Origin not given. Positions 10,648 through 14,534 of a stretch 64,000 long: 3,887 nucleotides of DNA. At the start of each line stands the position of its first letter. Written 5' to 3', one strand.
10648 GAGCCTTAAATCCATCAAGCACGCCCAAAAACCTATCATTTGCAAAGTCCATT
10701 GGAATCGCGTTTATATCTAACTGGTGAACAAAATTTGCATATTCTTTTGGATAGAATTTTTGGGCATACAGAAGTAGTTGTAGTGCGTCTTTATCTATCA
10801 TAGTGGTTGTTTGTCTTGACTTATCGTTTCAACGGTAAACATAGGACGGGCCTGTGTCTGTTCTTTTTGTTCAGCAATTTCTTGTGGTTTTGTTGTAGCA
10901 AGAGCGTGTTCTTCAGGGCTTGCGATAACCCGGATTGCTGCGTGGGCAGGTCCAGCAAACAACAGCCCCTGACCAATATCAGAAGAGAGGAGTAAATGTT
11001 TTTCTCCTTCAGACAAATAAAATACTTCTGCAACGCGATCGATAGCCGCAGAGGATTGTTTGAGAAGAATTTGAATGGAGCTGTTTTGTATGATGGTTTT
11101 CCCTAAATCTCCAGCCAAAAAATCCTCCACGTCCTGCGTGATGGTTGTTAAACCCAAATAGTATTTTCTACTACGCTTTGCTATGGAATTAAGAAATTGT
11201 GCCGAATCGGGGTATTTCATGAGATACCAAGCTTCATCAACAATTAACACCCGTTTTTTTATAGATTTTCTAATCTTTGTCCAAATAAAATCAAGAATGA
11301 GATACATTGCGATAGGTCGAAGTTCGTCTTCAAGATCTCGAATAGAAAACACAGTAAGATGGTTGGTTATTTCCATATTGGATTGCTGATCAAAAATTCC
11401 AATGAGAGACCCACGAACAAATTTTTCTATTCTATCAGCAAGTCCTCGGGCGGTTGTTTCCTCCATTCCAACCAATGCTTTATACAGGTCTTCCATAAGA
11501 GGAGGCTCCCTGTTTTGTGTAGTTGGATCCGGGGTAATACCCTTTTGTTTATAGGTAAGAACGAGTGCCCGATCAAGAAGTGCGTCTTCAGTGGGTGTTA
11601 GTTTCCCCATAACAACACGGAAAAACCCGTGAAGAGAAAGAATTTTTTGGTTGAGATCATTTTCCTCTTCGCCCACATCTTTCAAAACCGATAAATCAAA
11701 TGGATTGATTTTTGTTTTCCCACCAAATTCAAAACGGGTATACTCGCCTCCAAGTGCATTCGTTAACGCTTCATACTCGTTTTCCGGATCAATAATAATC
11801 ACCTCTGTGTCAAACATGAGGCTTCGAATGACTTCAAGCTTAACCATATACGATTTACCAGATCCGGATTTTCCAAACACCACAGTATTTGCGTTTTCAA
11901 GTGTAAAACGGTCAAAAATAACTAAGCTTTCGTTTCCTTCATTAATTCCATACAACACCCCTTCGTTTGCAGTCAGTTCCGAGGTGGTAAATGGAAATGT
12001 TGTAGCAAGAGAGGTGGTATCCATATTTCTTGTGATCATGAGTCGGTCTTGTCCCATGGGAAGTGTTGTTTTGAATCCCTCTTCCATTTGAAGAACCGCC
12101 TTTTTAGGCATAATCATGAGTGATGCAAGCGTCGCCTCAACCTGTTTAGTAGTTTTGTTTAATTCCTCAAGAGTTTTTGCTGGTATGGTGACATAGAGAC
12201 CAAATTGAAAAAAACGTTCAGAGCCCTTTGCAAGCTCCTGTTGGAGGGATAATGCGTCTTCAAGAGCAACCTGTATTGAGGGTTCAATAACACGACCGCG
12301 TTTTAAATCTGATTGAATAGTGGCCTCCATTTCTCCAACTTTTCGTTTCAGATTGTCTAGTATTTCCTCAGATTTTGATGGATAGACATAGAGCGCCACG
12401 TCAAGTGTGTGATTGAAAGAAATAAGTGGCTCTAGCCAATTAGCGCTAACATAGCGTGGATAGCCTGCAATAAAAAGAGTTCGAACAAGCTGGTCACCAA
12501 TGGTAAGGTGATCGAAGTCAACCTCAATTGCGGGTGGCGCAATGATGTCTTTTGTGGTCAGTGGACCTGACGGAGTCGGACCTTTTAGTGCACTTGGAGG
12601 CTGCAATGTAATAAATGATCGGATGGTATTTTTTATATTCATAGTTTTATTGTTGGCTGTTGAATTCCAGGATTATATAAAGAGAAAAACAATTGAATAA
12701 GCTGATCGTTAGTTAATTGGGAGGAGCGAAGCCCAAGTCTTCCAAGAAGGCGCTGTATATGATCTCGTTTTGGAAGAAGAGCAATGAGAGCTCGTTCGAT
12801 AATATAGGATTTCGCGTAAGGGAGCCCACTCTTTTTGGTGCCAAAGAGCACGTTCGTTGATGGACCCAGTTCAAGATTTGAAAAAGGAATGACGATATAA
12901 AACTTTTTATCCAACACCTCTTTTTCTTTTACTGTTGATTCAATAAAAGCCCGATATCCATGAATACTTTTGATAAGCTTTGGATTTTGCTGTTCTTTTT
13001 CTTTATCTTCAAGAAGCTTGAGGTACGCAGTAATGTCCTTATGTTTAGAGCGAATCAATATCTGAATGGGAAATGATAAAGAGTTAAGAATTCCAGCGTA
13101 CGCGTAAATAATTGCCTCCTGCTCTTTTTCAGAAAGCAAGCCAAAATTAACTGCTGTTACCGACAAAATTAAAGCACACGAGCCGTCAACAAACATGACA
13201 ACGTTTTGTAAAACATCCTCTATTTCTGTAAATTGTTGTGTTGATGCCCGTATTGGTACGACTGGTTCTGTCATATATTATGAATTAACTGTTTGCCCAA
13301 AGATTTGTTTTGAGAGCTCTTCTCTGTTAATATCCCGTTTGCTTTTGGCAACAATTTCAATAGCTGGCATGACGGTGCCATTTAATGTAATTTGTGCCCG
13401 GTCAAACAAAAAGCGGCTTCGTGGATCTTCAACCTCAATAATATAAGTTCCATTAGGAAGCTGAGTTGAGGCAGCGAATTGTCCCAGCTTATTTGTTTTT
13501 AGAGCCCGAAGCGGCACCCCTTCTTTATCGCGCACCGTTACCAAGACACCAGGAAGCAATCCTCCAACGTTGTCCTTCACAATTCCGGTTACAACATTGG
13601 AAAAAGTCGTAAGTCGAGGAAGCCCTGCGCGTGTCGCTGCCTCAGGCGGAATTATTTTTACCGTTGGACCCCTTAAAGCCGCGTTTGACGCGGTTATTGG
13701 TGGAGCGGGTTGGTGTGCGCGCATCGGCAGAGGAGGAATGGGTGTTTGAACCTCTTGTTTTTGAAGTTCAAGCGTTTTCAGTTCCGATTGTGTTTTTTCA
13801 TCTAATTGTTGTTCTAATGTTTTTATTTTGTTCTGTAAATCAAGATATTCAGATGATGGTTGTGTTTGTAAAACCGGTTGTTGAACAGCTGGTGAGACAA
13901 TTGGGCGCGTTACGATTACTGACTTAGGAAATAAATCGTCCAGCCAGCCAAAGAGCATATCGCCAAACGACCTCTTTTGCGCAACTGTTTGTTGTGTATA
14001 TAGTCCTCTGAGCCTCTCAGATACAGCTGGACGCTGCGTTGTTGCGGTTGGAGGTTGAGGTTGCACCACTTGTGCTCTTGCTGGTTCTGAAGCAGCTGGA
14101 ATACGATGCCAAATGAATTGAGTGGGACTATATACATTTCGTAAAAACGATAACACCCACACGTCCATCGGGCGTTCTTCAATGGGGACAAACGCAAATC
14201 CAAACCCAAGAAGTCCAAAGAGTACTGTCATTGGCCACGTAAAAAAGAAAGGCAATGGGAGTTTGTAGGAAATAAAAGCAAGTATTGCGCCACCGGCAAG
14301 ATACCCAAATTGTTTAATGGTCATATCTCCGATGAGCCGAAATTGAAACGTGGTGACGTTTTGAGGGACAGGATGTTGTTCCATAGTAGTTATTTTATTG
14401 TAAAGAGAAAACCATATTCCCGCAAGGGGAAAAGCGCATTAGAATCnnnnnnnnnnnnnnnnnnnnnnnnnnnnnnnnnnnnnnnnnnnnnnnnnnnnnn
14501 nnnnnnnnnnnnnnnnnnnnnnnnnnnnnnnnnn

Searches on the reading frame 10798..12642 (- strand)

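Call 7: search_protein_families(library=pfam, proteins=[window:10798-12642:-], max_evalue=0.01)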
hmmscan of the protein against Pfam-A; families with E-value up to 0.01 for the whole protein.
window:10798-12642:- (614 aa): 4 families
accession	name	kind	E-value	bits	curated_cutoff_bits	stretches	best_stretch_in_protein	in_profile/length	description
PF19044.6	P-loop_TraG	-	3.6e-26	92.2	25.8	1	247-554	26-345/413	TraG P-loop domain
PF12846.13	AAA_10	-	1.1e-14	54.7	27.5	2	249-297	20-68/362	AAA-like domain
PF01935.23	DUF87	-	1.2e-08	35.7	23.2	1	255-319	28-94/220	Helicase HerA, central domain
PF01637.24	ATPase_2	-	0.0054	17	33.2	0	253-292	23-62/225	ATPase domain predominantly from Archaea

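Call 32: search_protein_families(library=ncbifam, proteins=[window:10798-12642:-], max_evalue=0.01)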
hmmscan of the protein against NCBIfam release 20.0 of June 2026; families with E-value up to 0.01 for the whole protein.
window:10798-12642:- (614 aa): 19 families
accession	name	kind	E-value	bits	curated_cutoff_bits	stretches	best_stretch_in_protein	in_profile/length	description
NF045971.1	conju_CD1110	equivalog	3.7e-119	399.1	325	1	28-566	185-730/752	VirB4-like conjugal transfer ATPase, CD1110 family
NF045975.1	VirB4_plasma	equivalog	1.2e-74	251.6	590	1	30-565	295-875/894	Mbov_0397 family ICE element conjugal transfer ATPase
TIGR02746.1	TraC-F-type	equivalog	1.3e-49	168.8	567.05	1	97-595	272-782/800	type IV secretion system protein TraC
TIGR00929.1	VirB4_CagE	subfamily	1e-41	143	643.1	1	55-551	244-724/792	VirB4 family type IV secretion/conjugal transfer ATPase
NF010473.0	PRK13898.1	equivalog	1.2e-19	69.9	1050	1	123-556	322-736/801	type IV secretion system ATPase VirB4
TIGR03783.1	Bac_Flav_CT_G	subfamily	7e-17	60.6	261.55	1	245-555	433-761/829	TraG family conjugative transposon ATPase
NF010278.0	PRK13721.1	subfamily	9.7e-14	50.2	1177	1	242-535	470-767/874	type IV secretion system protein TraC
NF041017.1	DNA_import_CedB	equivalog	1.5e-13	50.2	700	1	137-528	164-537/590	DNA import protein CedB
TIGR03744.1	traC_PFL_4706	equivalog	2.5e-09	35.6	520.6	2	126-288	341-513/892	conjugative transfer ATPase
NF010447.0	PRK13873.1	equivalog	2.7e-07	28.9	1020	1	409-541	584-716/815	conjugal transfer protein TrbE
NF042935.1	SCO6880_fam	subfamily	3.4e-07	29.6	60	1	64-198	342-477/477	SCO6880 family protein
NF053655.1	CedD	equivalog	7.7e-07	28.1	600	1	441-528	396-478/527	DNA-translocating ATPase CedD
NF052333.1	ATPase_TcpF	exception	4.9e-06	24.7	1100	1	76-293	278-505/813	conjugal transfer ATPase TcpF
NF010427.0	PRK13853.1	equivalog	8.3e-06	24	957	1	251-533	427-698/789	type IV secretion system protein VirB4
TIGR03743.1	SXT_TraD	subfamily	0.0036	15.8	366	1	227-292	154-217/636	conjugative transfer system coupling protein TraD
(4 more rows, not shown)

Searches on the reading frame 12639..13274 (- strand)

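Call 7: search_protein_families(library=pfam, proteins=[window:12639-13274:-], max_evalue=0.01)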
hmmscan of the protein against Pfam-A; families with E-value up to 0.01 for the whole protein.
window:12639-13274:- (211 aa): 0 families

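Call 32: search_protein_families(library=ncbifam, proteins=[window:12639-13274:-], max_evalue=0.01)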
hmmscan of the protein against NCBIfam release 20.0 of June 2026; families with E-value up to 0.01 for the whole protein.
window:12639-13274:- (211 aa): 2 families
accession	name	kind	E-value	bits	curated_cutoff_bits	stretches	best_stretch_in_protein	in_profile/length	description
NF045975.1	VirB4_plasma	equivalog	9.5e-08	30.2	590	1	31-133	127-237/894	Mbov_0397 family ICE element conjugal transfer ATPase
NF041427.1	TrsD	subfamily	1.3e-05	25.1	200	1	11-129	14-142/201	TrsD/TraD family conjugative transfer protein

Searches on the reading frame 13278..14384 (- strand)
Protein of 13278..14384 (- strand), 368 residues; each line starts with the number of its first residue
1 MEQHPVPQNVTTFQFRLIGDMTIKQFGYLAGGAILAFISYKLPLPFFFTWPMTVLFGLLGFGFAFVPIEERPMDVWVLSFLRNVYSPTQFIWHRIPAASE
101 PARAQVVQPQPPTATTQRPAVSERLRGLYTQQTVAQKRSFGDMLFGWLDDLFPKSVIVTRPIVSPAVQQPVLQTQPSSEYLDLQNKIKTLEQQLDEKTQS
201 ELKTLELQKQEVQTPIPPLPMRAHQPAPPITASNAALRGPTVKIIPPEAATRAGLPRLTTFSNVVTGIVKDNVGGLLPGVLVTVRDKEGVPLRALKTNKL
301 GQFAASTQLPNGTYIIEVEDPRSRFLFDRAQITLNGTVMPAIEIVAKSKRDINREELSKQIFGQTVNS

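Call 7: search_protein_families(library=pfam, proteins=[window:13278-14384:-], max_evalue=0.01)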
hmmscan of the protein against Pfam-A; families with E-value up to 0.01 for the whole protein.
window:13278-14384:- (368 aa): 2 families
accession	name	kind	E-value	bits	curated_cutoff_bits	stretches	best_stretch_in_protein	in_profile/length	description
PF12666.12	PrgI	-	9e-07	29.8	27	1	5-88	1-87/91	PrgI family protein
PF13620.12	CarboxypepD_reg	-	5.8e-05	23.8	32.3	1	265-321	2-57/82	Carboxypeptidase regulatory-like domain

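Call 32: search_protein_families(library=ncbifam, proteins=[window:13278-14384:-], max_evalue=0.01)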
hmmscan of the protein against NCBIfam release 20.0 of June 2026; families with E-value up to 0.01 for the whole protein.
window:13278-14384:- (368 aa): 0 families
